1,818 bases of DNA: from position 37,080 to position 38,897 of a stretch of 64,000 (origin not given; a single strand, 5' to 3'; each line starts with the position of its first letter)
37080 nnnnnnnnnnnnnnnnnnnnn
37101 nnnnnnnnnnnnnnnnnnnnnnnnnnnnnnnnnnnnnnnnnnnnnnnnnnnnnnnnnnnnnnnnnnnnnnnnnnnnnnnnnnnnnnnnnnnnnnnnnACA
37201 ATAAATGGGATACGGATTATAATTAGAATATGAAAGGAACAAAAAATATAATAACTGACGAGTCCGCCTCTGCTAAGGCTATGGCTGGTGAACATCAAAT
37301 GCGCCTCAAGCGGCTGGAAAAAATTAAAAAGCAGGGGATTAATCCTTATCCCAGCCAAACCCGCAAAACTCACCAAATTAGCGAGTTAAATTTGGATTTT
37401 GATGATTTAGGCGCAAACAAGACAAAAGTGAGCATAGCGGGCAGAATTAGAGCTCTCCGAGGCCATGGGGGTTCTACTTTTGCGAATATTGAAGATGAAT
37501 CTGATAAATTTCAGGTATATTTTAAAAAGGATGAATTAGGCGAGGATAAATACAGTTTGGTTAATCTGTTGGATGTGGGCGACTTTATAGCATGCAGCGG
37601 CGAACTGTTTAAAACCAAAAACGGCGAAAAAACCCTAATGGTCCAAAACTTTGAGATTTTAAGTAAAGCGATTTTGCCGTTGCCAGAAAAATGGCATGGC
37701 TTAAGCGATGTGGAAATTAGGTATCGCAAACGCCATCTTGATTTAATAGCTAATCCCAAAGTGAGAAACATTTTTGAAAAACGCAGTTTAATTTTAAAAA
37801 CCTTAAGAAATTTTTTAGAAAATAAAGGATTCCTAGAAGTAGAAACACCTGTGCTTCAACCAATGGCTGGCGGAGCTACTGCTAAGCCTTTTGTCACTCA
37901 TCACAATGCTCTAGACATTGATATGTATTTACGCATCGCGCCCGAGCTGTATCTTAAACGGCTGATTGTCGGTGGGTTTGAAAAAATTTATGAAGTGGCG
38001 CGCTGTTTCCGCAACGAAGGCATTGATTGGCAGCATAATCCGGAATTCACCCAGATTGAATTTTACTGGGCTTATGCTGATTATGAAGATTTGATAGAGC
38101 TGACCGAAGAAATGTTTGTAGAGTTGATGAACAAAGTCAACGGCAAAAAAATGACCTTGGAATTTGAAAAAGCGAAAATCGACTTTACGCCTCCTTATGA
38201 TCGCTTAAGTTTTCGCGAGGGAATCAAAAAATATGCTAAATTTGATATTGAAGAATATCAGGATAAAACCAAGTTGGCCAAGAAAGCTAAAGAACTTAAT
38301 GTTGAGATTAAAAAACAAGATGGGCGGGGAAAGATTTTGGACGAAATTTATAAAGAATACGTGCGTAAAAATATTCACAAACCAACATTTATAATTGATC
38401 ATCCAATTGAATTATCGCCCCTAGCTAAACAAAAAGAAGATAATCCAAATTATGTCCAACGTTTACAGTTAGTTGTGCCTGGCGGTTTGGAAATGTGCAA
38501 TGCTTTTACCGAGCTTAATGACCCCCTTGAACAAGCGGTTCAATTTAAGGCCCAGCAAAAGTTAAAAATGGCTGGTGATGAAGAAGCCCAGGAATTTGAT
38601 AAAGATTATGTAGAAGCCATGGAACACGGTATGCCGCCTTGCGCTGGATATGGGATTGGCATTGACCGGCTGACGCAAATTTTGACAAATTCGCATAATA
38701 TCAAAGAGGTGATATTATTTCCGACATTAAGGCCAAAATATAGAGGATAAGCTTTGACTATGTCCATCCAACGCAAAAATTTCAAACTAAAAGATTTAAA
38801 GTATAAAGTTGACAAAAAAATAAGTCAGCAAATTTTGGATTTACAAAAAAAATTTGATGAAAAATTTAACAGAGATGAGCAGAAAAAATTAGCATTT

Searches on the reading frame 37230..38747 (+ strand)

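Call 55: search_protein_families(library=pfam, proteins=[window:37230-38747:+], max_evalue=0.00001)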
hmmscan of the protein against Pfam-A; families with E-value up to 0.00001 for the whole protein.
window:37230-38747:+ (506 aa): 3 families
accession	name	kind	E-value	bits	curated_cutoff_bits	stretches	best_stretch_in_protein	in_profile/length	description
PF00152.25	tRNA-synt_2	-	2.6e-93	312.9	25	1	161-500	2-307/308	tRNA synthetases class II (D, K and N)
PF01336.31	tRNA_anti-codon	-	5.1e-16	58.8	27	1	67-144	1-75/75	OB-fold nucleic acid binding domain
PF01409.25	tRNA-synt_2d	-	5.9e-09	36.2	19.8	1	252-322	104-172/246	tRNA synthetases class II core domain (F)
